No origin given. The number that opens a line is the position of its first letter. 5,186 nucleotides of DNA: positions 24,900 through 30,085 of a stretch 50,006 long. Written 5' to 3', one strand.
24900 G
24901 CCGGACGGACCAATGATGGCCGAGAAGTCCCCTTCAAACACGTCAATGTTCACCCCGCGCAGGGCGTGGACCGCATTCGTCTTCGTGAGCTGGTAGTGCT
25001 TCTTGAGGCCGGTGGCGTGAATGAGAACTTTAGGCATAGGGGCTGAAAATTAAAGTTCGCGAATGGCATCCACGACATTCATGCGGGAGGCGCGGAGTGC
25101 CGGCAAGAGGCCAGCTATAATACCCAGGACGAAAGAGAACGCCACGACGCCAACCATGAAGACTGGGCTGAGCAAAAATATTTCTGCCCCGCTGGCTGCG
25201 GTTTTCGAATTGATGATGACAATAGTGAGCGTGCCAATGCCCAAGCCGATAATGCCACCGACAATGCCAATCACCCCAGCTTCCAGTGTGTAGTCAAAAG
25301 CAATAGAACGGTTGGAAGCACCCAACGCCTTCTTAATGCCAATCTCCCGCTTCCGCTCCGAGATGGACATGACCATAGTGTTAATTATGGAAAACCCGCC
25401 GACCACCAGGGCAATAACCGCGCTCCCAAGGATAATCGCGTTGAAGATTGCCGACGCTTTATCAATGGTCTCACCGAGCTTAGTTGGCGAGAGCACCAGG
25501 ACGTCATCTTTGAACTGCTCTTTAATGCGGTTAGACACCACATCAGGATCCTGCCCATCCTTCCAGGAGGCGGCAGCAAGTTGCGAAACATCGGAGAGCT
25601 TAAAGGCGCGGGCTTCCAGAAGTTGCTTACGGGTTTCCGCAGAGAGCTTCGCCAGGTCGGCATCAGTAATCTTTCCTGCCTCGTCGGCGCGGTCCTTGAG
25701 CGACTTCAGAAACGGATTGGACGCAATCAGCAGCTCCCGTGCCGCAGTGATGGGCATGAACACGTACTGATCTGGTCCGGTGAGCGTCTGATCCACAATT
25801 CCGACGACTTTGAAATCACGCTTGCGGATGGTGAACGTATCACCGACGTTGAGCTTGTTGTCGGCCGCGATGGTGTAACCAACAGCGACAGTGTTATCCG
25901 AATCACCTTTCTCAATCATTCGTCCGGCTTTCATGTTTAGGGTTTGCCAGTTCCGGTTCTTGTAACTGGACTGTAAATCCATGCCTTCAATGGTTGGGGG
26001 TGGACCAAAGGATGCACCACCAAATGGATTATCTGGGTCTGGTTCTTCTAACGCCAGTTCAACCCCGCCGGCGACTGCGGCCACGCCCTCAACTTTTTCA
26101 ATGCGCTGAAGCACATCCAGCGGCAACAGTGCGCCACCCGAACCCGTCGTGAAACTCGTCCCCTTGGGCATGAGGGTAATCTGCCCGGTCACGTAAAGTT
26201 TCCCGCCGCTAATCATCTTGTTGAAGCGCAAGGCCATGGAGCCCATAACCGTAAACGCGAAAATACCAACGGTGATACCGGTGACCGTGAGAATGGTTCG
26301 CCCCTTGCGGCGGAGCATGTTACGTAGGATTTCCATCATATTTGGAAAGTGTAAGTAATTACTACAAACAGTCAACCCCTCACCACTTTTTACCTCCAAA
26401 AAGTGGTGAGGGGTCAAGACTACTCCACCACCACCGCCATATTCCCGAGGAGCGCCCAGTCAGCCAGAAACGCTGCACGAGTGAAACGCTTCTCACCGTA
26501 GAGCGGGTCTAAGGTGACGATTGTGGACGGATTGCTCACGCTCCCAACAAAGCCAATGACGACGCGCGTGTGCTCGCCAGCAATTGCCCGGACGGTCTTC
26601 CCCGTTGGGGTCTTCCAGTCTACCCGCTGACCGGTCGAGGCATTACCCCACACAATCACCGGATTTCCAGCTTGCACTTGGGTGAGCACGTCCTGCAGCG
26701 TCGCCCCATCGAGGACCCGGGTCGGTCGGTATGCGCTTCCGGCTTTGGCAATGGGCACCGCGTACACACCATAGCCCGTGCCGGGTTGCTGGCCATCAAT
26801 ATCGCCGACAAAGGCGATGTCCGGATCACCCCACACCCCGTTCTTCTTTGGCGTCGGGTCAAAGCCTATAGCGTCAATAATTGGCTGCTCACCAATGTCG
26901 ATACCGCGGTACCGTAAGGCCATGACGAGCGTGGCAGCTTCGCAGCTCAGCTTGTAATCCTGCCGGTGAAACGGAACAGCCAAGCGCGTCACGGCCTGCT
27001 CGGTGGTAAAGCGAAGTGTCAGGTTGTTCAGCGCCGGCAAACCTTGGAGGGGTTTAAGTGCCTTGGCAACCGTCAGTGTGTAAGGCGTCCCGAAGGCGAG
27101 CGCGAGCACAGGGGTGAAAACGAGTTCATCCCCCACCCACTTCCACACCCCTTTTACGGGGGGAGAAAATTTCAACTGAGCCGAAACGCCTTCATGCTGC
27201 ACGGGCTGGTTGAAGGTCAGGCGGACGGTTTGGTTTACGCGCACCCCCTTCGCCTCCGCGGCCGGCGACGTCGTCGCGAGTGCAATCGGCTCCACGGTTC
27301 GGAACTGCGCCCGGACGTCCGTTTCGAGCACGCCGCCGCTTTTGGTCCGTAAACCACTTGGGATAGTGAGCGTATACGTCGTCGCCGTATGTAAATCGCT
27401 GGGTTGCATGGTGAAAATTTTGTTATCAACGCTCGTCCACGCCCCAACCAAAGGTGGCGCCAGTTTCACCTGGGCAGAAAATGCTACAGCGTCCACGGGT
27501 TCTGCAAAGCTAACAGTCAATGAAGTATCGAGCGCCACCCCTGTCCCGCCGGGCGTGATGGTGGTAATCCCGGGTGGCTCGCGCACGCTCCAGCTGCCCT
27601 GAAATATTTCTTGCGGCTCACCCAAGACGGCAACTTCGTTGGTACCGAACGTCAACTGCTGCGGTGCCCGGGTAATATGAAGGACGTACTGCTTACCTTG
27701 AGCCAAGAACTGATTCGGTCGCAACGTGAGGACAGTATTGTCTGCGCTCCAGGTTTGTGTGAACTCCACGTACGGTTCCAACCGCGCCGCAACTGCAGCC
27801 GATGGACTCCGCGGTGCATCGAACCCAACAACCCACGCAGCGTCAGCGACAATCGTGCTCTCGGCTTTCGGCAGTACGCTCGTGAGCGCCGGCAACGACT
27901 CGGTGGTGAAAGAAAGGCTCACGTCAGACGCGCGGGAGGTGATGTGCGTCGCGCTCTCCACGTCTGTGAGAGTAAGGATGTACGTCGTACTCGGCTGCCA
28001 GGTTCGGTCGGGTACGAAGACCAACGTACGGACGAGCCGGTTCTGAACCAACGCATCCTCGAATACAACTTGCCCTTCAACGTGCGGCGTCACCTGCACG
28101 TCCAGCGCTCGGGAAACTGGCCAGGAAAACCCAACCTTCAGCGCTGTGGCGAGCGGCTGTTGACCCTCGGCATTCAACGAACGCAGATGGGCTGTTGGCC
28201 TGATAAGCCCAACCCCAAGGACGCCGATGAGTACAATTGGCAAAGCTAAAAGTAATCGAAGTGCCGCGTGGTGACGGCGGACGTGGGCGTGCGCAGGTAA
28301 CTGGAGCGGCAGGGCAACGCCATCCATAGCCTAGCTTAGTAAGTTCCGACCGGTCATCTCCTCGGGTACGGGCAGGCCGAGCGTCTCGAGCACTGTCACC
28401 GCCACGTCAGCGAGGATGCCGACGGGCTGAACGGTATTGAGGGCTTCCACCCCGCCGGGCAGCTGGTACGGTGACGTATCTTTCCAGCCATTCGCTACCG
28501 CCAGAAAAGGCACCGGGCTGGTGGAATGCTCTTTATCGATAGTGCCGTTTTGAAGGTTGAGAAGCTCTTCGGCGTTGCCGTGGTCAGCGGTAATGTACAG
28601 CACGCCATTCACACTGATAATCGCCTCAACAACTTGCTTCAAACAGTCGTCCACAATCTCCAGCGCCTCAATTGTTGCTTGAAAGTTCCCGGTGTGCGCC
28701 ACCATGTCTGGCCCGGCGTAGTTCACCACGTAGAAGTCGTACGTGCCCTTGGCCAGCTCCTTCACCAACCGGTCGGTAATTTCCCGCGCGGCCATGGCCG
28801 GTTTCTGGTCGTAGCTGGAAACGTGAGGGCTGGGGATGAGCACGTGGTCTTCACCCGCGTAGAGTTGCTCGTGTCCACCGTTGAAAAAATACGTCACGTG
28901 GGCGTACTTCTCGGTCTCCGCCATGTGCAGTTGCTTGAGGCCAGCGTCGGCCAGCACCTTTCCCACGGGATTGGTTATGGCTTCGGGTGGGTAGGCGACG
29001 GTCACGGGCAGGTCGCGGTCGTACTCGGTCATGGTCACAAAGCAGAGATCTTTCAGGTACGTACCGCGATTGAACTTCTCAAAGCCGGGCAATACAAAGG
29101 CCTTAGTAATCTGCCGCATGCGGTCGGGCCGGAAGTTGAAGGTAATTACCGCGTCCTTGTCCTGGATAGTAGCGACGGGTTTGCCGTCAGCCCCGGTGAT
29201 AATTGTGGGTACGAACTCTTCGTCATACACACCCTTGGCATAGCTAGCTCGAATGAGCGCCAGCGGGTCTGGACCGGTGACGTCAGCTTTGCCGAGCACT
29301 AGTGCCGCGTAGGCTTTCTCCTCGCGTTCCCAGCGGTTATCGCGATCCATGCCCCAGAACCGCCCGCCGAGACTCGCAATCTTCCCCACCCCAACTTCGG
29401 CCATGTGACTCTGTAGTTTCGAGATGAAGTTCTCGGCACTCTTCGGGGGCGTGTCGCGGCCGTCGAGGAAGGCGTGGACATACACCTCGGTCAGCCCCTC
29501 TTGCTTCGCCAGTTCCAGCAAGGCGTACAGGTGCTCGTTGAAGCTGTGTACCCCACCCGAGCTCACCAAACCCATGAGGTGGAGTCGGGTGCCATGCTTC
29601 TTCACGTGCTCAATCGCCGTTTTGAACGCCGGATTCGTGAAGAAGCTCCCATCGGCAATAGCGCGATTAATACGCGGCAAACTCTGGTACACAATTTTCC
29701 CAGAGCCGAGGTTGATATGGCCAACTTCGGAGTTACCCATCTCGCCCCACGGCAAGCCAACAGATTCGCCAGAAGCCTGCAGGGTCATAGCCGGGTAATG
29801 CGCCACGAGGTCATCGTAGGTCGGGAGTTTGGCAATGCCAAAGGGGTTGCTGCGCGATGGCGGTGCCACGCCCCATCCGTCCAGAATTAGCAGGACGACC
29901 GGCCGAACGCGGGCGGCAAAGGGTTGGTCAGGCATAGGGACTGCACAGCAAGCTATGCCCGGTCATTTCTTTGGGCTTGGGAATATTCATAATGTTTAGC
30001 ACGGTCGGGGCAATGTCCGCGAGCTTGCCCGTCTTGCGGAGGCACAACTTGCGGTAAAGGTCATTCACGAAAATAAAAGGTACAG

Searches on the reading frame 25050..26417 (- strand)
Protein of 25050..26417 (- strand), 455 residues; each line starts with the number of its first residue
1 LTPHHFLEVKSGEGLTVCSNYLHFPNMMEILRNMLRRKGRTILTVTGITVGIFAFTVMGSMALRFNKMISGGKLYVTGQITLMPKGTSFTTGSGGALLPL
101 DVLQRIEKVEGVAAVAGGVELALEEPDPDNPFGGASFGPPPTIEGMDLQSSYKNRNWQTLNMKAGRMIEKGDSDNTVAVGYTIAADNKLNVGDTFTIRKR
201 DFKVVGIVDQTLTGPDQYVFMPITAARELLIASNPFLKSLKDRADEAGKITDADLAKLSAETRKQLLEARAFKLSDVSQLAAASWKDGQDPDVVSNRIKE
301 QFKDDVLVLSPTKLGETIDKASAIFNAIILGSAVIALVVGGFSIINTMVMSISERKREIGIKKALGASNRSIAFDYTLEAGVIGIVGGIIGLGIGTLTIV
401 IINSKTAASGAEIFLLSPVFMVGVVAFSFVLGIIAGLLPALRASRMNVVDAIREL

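Call 49: search_protein_families(library=pfam, proteins=[window:25050-26417:-], max_evalue=0.001)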
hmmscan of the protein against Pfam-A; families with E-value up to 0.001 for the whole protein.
window:25050-26417:- (455 aa): 2 families
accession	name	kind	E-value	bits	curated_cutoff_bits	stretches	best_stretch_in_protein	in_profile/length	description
PF02687.27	FtsX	-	2.6e-20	73.1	25.5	1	333-448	4-120/120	FtsX-like permease C-terminal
PF12704.14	MacB_PCD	-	7.5e-18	66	27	1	41-230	1-180/207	MacB-like periplasmic core domain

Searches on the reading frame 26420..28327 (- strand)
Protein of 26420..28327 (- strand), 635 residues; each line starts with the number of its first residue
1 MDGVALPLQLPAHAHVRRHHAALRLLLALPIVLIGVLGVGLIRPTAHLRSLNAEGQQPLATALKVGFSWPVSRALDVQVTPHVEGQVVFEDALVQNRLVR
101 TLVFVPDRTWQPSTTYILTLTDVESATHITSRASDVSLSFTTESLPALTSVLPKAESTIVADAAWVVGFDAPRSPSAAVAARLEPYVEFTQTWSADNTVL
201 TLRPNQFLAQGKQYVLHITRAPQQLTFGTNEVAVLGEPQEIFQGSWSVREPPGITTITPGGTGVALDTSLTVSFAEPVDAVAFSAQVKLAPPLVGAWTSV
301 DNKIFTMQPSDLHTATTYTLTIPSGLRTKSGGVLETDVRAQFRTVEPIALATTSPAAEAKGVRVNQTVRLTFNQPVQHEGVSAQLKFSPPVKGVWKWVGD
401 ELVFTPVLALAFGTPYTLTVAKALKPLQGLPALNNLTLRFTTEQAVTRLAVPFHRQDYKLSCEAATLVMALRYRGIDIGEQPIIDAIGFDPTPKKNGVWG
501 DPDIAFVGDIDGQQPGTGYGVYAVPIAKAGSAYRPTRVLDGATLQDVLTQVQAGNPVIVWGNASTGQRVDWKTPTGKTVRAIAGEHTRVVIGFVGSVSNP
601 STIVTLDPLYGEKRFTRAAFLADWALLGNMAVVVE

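Call 49: search_protein_families(library=pfam, proteins=[window:26420-28327:-], max_evalue=0.001)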
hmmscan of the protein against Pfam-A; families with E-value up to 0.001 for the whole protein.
window:26420-28327:- (635 aa): 3 families
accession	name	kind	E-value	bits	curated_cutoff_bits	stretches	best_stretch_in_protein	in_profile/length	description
PF13205.12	Big_5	-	1.6e-34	119.2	23.6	2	347-442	4-105/105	Bacterial Ig-like domain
PF13529.12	Peptidase_C39_2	-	5.6e-16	59.8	24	1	450-594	2-131/143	Peptidase_C39 like family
PF17964.7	Big_10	-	6.2e-08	33.5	22.9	1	310-403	47-140/164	Bacterial Ig domain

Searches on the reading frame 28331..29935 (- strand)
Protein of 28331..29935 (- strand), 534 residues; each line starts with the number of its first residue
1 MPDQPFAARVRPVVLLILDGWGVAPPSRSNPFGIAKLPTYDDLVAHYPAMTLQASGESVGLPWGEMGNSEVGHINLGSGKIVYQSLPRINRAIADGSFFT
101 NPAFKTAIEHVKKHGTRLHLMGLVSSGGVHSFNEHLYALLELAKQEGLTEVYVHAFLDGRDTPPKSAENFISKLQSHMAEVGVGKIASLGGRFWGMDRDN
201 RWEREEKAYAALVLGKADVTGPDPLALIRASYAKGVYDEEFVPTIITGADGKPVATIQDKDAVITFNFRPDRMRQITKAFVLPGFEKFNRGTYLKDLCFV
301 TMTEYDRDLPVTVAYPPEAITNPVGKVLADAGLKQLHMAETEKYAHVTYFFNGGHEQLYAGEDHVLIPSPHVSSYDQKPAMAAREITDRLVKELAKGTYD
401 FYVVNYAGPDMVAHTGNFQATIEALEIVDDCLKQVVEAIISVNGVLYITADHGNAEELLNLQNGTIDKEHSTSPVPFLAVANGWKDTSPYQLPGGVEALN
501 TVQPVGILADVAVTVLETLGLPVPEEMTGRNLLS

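Call 49: search_protein_families(library=pfam, proteins=[window:28331-29935:-], max_evalue=0.001)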
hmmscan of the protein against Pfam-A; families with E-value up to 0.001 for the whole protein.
window:28331-29935:- (534 aa): 2 families
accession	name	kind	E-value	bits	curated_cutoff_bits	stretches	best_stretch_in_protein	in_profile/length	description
PF06415.18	iPGM_N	-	3.6e-84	282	27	1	89-306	1-216/217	BPG-independent PGAM N-terminus (iPGM_N)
PF01676.23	Metalloenzyme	-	3e-72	243.6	24.3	1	12-521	2-250/252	Metalloenzyme superfamily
